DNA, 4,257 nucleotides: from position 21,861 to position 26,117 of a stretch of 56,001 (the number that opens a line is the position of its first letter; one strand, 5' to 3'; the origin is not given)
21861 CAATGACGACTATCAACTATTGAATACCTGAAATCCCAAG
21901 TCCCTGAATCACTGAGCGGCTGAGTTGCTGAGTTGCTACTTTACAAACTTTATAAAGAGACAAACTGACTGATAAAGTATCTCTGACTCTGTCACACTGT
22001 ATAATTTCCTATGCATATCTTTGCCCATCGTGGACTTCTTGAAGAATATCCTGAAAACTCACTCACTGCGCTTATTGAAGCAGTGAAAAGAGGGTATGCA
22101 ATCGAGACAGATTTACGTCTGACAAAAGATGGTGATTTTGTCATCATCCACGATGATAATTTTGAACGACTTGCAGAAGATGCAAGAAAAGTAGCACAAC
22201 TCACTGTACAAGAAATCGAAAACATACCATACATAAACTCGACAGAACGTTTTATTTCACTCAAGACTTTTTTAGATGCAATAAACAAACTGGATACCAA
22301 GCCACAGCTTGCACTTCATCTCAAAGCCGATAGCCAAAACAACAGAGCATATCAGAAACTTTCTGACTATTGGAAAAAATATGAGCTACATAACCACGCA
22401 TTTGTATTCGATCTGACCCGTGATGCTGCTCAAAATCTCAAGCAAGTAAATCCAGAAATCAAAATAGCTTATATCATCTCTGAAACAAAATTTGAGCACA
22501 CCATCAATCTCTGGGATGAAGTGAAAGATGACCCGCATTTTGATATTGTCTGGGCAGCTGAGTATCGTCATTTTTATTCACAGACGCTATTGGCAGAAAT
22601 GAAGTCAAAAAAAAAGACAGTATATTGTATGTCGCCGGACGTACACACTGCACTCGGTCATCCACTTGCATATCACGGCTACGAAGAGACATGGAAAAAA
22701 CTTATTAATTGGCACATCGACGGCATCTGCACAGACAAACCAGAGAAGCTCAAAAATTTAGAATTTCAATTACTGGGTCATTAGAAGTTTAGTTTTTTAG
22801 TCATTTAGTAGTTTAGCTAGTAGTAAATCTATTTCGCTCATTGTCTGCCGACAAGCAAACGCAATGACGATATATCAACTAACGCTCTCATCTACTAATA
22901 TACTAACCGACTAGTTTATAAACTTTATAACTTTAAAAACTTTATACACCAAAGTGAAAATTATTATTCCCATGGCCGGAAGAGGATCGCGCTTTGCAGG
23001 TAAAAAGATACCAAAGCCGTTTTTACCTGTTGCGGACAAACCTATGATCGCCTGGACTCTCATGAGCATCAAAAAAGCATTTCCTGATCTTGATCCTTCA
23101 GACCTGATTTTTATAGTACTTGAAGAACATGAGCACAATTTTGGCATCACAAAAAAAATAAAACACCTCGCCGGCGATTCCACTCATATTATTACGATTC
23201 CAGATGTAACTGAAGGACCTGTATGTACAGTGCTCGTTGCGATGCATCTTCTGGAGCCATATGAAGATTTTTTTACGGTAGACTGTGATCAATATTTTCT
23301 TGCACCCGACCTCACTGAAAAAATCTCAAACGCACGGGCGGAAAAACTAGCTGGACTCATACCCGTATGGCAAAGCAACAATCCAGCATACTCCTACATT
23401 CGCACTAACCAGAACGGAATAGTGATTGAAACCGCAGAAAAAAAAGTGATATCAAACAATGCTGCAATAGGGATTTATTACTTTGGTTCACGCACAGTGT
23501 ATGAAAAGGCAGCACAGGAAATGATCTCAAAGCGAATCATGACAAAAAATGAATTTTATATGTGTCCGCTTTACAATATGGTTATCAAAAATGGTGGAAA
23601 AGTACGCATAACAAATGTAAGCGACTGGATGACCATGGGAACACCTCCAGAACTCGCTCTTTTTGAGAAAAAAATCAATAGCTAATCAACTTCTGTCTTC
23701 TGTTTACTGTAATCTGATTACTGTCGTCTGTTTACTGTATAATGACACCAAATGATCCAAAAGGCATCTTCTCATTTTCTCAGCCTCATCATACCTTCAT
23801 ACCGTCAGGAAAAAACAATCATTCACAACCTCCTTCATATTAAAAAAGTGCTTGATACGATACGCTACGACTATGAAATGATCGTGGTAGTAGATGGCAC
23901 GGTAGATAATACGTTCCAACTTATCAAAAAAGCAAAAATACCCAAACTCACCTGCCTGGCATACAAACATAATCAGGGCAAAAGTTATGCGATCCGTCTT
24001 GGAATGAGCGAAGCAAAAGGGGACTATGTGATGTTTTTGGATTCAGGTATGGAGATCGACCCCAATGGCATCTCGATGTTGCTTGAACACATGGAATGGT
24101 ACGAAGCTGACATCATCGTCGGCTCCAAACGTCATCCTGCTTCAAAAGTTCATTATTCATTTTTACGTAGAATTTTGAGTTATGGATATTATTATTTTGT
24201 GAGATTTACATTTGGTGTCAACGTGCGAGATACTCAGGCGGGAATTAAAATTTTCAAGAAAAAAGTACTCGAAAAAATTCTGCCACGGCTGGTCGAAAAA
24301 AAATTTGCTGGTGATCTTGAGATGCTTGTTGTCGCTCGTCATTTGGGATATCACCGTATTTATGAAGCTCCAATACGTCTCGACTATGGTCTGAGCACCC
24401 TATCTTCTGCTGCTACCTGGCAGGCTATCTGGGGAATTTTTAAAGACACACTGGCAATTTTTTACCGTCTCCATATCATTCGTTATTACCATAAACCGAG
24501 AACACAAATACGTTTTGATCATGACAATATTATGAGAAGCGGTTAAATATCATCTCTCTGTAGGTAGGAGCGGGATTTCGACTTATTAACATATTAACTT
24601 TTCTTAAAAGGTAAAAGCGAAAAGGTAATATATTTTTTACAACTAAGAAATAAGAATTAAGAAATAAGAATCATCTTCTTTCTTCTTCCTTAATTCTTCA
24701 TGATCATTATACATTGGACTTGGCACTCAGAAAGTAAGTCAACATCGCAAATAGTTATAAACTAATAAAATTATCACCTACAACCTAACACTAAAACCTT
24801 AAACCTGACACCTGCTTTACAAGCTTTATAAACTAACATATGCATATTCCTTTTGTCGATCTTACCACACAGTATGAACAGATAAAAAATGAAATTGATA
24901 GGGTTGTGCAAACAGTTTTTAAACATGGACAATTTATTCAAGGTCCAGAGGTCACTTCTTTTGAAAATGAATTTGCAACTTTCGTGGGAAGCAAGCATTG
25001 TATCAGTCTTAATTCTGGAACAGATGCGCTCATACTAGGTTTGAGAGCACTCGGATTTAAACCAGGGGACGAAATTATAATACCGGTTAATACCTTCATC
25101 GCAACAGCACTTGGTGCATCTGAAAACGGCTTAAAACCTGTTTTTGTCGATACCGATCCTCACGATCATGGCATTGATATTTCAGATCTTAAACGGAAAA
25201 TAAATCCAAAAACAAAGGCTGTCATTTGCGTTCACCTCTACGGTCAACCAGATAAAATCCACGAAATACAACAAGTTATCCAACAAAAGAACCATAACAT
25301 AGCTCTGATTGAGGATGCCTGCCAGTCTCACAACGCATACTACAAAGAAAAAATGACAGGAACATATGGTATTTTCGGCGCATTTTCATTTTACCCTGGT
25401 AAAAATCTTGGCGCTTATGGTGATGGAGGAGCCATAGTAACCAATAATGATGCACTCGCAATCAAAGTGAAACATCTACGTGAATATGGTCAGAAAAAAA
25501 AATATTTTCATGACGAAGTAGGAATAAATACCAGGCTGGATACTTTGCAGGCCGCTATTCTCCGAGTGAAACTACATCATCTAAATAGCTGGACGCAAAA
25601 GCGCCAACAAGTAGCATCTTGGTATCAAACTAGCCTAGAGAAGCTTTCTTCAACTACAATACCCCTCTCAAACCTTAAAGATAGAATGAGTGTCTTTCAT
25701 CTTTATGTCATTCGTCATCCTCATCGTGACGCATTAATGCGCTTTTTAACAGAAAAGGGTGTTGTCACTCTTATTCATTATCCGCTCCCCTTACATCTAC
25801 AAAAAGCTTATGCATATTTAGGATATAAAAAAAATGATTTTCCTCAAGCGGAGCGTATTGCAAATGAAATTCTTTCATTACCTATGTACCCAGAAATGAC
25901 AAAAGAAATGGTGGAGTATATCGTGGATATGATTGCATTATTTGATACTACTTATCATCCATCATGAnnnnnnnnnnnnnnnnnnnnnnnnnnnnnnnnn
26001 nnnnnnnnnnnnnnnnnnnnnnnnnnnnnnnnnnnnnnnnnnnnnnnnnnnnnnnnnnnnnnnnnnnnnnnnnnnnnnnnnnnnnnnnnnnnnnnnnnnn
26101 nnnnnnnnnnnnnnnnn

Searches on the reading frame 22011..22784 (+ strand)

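Call 17: search_protein_families(library=pfam, proteins=[window:22011-22784:+], max_evalue=0.01)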
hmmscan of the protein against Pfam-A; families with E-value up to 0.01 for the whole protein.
window:22011-22784:+ (257 aa): 2 families
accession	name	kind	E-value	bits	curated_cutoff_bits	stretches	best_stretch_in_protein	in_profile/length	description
PF03009.23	GDPD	-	1.1e-24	88.3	23.6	1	6-246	1-244/244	Glycerophosphoryl diester phosphodiesterase family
PF16387.11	DUF4996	-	0.0013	19.7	33.7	0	175-248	26-99/102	Domain of unknown function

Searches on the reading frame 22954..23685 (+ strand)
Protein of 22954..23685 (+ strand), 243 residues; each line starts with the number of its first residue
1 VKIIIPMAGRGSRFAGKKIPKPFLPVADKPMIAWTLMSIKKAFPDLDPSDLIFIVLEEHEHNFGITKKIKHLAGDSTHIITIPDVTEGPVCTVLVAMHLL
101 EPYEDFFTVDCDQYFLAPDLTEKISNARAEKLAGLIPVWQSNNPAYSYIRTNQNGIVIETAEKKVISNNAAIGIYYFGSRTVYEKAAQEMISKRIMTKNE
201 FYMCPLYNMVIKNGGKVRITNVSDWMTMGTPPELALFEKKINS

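Call 17: search_protein_families(library=pfam, proteins=[window:22954-23685:+], max_evalue=0.01)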
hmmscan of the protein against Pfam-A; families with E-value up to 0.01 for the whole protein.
window:22954-23685:+ (243 aa): 3 families
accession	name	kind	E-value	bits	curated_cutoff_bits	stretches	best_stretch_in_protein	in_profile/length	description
PF12804.13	NTP_transf_3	-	2.3e-12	47.9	27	1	4-142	2-126/160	MobA-like NTP transferase domain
PF00483.29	NTP_transferase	-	1.9e-10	41.2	21.2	1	4-189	3-194/245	Nucleotidyl transferase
PF01128.25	IspD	-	1.2e-05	25.6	27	1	2-164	2-150/221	2-C-methyl-D-erythritol 4-phosphate cytidylyltransferase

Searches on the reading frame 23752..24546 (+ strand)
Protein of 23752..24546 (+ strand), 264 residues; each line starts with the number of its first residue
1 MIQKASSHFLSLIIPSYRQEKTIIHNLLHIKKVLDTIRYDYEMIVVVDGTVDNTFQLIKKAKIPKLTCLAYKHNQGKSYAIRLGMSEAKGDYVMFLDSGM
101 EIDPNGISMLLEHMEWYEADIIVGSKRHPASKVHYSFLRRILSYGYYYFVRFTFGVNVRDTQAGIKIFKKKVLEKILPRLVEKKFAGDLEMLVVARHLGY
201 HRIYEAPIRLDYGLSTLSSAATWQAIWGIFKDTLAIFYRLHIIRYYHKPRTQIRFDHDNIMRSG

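Call 12: find_encoding_contigs(protein=window:23752-24546:+, flank=10000, max_places=10)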
Protein window:23752-24546:+ (264 aa): 1 contig read that carries it; 1 place shown.
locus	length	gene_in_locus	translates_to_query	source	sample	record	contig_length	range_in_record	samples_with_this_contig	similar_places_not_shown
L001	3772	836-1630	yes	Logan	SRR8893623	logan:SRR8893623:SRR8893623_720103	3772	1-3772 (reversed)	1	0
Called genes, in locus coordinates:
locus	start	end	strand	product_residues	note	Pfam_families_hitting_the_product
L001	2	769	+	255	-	?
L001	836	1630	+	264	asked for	PF00535:Glycos_transf_2, PF10111:Glyco_tranf_2_2 (faint)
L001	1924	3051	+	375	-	PF00155:Aminotran_1_2, PF00266:Aminotran_5 (faint), PF01053:Cys_Met_Meta_PP (weak), PF01041:DegT_DnrJ_EryC1, PF01212:Beta_elim_lyase (faint)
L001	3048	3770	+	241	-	?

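Call 17: search_protein_families(library=pfam, proteins=[window:23752-24546:+], max_evalue=0.01)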
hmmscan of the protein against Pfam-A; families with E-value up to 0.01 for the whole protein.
window:23752-24546:+ (264 aa): 4 families
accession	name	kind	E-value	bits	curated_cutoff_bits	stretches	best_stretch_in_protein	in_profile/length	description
PF00535.33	Glycos_transf_2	-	8.1e-25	88.1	23.3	1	11-176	1-167/168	Glycosyl transferase family 2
PF10111.15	Glyco_tranf_2_2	-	1.6e-05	24.9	27.3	1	11-98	1-90/276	Glycosyltransferase like family 2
PF13641.12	Glyco_tranf_2_3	-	0.00051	20.6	27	1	10-114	3-111/230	Glycosyltransferase like family 2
PF13506.12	Glyco_transf_21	-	0.0019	18.1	21.7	1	77-125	18-66/174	Glycosyl transferase family 21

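Call 22: find_homologous_proteins(query=window:23752-24546:+, max_evalue=1e-10)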
Query window:23752-24546:+ (264 aa): 2401 proteins with E <= 1e-10 among 2749 candidates; the best 120 are listed.
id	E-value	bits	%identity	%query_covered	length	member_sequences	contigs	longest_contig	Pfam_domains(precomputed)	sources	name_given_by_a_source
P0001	1.9e-173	593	100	100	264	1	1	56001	PF10111.15,PF00535.33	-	-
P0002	1.1e-125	437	78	93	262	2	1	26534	PF00535.33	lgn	-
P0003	1.8e-123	429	73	98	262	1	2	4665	PF10111.15,PF00535.33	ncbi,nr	ncbi:glycosyltransferase family 2 protein [Candidatus Woesebacteria bacterium]|nr:glycosyltransferas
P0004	1.4e-122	426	73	99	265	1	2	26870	PF00535.33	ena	-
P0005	8.2e-122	424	74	97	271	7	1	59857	PF10111.15,PF00535.33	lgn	-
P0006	1.1e-121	423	72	99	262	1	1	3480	PF13641.13,PF00535.33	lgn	-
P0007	5.3e-121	421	77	93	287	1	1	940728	PF13641.13,PF00535.33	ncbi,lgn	-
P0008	1.4e-120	420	74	93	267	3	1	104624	PF10111.15,PF13641.13,PF00535.33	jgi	-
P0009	3.8e-120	418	74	96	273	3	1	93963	PF13641.13,PF00535.33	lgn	-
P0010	5.5e-120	418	74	96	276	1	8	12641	PF10111.15,PF00535.33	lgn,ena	-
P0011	8.0e-120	417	73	96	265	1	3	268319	PF13641.13,PF00535.33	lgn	-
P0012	2.0e-119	416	73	100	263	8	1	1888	PF13641.13,PF00535.33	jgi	-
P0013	4.0e-119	415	75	94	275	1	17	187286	PF10111.15,PF13641.13,PF00535.33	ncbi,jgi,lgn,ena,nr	ncbi:glycosyltransferase [Patescibacteria group bacterium]|nr:glycosyltransferase [Patescibacteria g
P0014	4.1e-119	415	74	93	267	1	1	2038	PF00535.33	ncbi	-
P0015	6.0e-119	414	74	93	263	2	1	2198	PF00535.33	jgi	-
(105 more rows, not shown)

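Call 24: find_encoding_contigs(protein=P0002, flank=10000, max_places=3)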
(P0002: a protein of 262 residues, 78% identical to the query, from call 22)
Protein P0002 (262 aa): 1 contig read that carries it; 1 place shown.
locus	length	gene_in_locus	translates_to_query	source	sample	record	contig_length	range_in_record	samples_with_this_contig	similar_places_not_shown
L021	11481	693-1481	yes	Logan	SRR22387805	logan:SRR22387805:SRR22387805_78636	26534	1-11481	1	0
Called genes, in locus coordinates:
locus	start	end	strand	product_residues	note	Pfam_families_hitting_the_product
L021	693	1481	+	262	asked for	PF00535:Glycos_transf_2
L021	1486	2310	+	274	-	PF00535:Glycos_transf_2, PF10111:Glyco_tranf_2_2, PF13641:Glyco_tranf_2_3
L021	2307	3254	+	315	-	PF01370:Epimerase, PF04321:RmlD_sub_bind (weak), PF16363:GDP_Man_Dehyd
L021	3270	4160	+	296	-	PF01531:Glyco_transf_11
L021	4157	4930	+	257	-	PF08241:Methyltransf_11 (faint), PF03269:DUF268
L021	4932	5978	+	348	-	PF13524:Glyco_trans_1_2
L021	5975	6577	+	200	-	PF13489:Methyltransf_23, PF08241:Methyltransf_11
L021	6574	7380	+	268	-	PF13489:Methyltransf_23, PF08241:Methyltransf_11, PF08242:Methyltransf_12, PF13649:Methyltransf_25, PF13847:Methyltransf_31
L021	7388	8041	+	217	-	PF05891:Methyltransf_PK (weak), PF05401:NodS (weak), PF13489:Methyltransf_23, PF07021:MetW, PF13847:Methyltransf_31, PF08241:Methyltransf_11, PF08242:Methyltransf_12, PF13649:Methyltransf_25, +1 more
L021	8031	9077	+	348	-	PF00535:Glycos_transf_2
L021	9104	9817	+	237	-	PF04989:RMNT_CmcI, PF13578:Methyltransf_24 (weak)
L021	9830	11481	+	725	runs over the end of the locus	-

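Call 25: find_encoding_contigs(protein=P0007, flank=10000, max_places=3)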
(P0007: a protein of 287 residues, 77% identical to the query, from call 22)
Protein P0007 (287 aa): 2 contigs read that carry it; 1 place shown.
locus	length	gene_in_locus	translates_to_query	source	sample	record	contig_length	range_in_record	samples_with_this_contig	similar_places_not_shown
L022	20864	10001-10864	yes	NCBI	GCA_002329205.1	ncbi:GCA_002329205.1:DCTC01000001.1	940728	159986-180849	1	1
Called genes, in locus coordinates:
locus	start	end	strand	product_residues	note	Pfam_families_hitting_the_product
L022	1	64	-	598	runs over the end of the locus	PF13414:TPR_11, PF13424:TPR_12, PF13432:TPR_16, PF14559:TPR_19, PF00515:TPR_1, PF07719:TPR_2, PF13424:TPR_12, PF13431:TPR_17, +20 more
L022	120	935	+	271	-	PF00535:Glycos_transf_2, PF10111:Glyco_tranf_2_2, PF13641:Glyco_tranf_2_3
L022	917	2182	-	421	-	PF08421:Methyltransf_13, PF13489:Methyltransf_23, PF08241:Methyltransf_11 (weak), PF08242:Methyltransf_12, PF13649:Methyltransf_25 (weak), PF13847:Methyltransf_31 (weak), PF08484:Methyltransf_14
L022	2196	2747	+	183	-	PF25084:LbH_EIF2B (faint), PF25087:GMPPB_C (faint), PF00132:Hexapep, PF14602:Hexapep_2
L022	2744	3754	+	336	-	PF00535:Glycos_transf_2, PF10111:Glyco_tranf_2_2, PF13641:Glyco_tranf_2_3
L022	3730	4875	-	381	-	PF13439:Glyco_transf_4, PF20706:GT4-conflict, PF00534:Glycos_transf_1, PF13692:Glyco_trans_1_4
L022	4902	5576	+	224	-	PF02353:CMAS (weak), PF05219:DREV (weak), PF07021:MetW, PF13489:Methyltransf_23, PF13847:Methyltransf_31, PF08241:Methyltransf_11, PF08242:Methyltransf_12, PF13649:Methyltransf_25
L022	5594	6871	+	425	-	PF01943:Polysacc_synt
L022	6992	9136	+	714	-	PF01551:Peptidase_M23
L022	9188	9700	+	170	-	-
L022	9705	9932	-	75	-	-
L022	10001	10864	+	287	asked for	PF00535:Glycos_transf_2, PF13641:Glyco_tranf_2_3 (weak)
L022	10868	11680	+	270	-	PF00535:Glycos_transf_2, PF10111:Glyco_tranf_2_2, PF13641:Glyco_tranf_2_3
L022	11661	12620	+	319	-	PF16363:GDP_Man_Dehyd, PF01370:Epimerase, PF02719:Polysacc_synt_2 (faint), PF04321:RmlD_sub_bind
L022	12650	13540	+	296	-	PF01531:Glyco_transf_11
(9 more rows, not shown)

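Call 42: find_related_loci(query=window:23752-24546:+, collection=metagenome_contigs, flank=10000)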
Query window:23752-24546:+ (264 aa) in metagenome_contigs; peptide patterns used: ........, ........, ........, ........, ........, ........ (x = any residue, [..] = any of these).
458 stretches matched a pattern; 123 encode a relative of the query (tblastn E <= 1e-3); the best 80 are kept; 80 distinct loci.
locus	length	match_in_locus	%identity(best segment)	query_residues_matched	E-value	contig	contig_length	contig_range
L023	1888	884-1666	73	2-264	6e-137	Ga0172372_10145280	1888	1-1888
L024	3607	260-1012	75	1-251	6e-131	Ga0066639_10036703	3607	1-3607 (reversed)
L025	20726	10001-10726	75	7-248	4e-126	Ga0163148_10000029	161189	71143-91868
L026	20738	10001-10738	74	7-252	1e-125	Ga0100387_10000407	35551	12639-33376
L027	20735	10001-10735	74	4-248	7e-126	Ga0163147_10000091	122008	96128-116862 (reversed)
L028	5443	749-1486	74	7-252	5e-126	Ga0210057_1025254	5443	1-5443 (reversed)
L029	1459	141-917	69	7-264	2e-134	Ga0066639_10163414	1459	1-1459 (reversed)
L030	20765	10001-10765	71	1-255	3e-122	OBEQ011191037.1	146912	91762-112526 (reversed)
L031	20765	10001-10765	71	1-255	3e-122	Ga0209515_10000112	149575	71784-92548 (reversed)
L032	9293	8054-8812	72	6-258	2e-121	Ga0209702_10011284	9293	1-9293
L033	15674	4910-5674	72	1-257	2e-121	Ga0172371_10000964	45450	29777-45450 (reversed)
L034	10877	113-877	69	1-255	3e-121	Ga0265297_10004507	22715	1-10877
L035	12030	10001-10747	71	1-249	8e-121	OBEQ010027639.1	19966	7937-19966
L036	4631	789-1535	71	1-249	9e-122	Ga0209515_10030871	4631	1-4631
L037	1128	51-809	71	1-253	9e-133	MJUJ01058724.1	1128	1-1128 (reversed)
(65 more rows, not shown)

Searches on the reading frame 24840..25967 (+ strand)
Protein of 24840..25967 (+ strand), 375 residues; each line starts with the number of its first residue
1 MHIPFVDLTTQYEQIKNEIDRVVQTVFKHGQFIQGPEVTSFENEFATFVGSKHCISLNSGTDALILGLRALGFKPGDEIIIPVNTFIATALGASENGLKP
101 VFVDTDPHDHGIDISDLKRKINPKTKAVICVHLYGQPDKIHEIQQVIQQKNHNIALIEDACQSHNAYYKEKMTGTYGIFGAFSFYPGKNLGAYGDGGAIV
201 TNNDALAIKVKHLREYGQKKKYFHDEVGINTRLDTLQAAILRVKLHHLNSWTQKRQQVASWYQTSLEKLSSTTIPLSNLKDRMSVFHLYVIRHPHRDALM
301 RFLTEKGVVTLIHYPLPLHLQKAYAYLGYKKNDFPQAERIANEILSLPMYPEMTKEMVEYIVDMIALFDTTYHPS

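Call 15: find_related_loci(query=window:24840-25967:+, collection=genome_contigs, flank=10000)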
Query window:24840-25967:+ (375 aa) in genome_contigs; peptide patterns used: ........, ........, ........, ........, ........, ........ (x = any residue, [..] = any of these).
111 stretches matched a pattern; 18 encode a relative of the query (tblastn E <= 1e-3); 18 distinct loci.
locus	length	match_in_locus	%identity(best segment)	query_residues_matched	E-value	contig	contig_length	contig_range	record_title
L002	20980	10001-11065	46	3-361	5e-106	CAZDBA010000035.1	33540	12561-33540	MAG TPA_asm: uncultured Pirellulaceae bacterium isolate binchicken_co258_121 genome assembly, contig: NODE_656_length_33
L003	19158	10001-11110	45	3-368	7e-103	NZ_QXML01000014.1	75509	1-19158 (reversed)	Algoriphagus lacus strain N3 N3_scaffold14, whole genome shotgun sequence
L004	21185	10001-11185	42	1-365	2e-102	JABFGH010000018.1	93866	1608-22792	MAG: Ignavibacteriae bacterium isolate IGN16 c_000000000018, whole genome shotgun sequence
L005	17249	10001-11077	44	1-362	4e-101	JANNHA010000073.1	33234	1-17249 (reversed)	MAG: Verrucomicrobiota bacterium isolate SOY_6_C_metabat_335 SOY_6_C_k141_2669644, whole genome shotgun sequence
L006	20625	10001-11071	45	1-360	3e-100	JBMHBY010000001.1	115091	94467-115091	MAG: Parvibaculales bacterium isolate STO1_bin.414 c_000000000001, whole genome shotgun sequence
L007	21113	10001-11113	44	3-368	3e-100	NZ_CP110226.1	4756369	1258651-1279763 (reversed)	Algoriphagus halophytocola strain TR-M5 chromosome, complete genome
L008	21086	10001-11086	43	3-367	9e-99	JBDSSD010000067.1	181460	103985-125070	MAG: Opitutus sp. isolate cluster1_bin.526 k127_9923149, whole genome shotgun sequence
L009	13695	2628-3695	43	3-361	5e-97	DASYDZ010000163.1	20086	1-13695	MAG TPA_asm: Candidatus Didemnitutus sp. isolate SMAG_U4972 k141_4589284, whole genome shotgun sequence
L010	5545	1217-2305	44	1-368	3e-96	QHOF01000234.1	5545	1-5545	MAG: Verrucomicrobia bacterium isolate AV59 14_1009_16_30cm_scaffold_74152_curated, whole genome shotgun sequence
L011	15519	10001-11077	43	1-362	2e-96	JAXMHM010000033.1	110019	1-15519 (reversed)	MAG: Opitutaceae bacterium isolate STL-VER4 C2.164.fa-33, whole genome shotgun sequence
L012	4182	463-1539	43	1-362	1e-96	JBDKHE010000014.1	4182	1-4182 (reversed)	MAG: Verrucomicrobiota bacterium isolate flintriver_2019_sw_WHONDRS-S19S_0015_B_bin.12 scaffold_2256440, whole genome sh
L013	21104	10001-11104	42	3-365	3e-96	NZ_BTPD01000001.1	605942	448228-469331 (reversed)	Algoriphagus confluentis strain NBRC 111222 sequence01, whole genome shotgun sequence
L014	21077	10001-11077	43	1-362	1e-93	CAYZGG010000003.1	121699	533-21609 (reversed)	MAG TPA_asm: uncultured Opitutaceae bacterium isolate binchicken_co54_433 genome assembly, contig: NODE_151_length_12169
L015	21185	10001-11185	39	1-368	3e-91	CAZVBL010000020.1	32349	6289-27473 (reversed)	MAG TPA_asm: uncultured Zhenpiania sp. isolate SRP222994_co1_25 genome assembly, contig: NODE_2529_length_32349_cov_8.34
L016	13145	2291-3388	40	1-356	3e-88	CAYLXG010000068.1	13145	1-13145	MAG TPA_asm: uncultured bacterium isolate binchicken_co42_254 genome assembly, contig: NODE_7211_length_13145_cov_4.6323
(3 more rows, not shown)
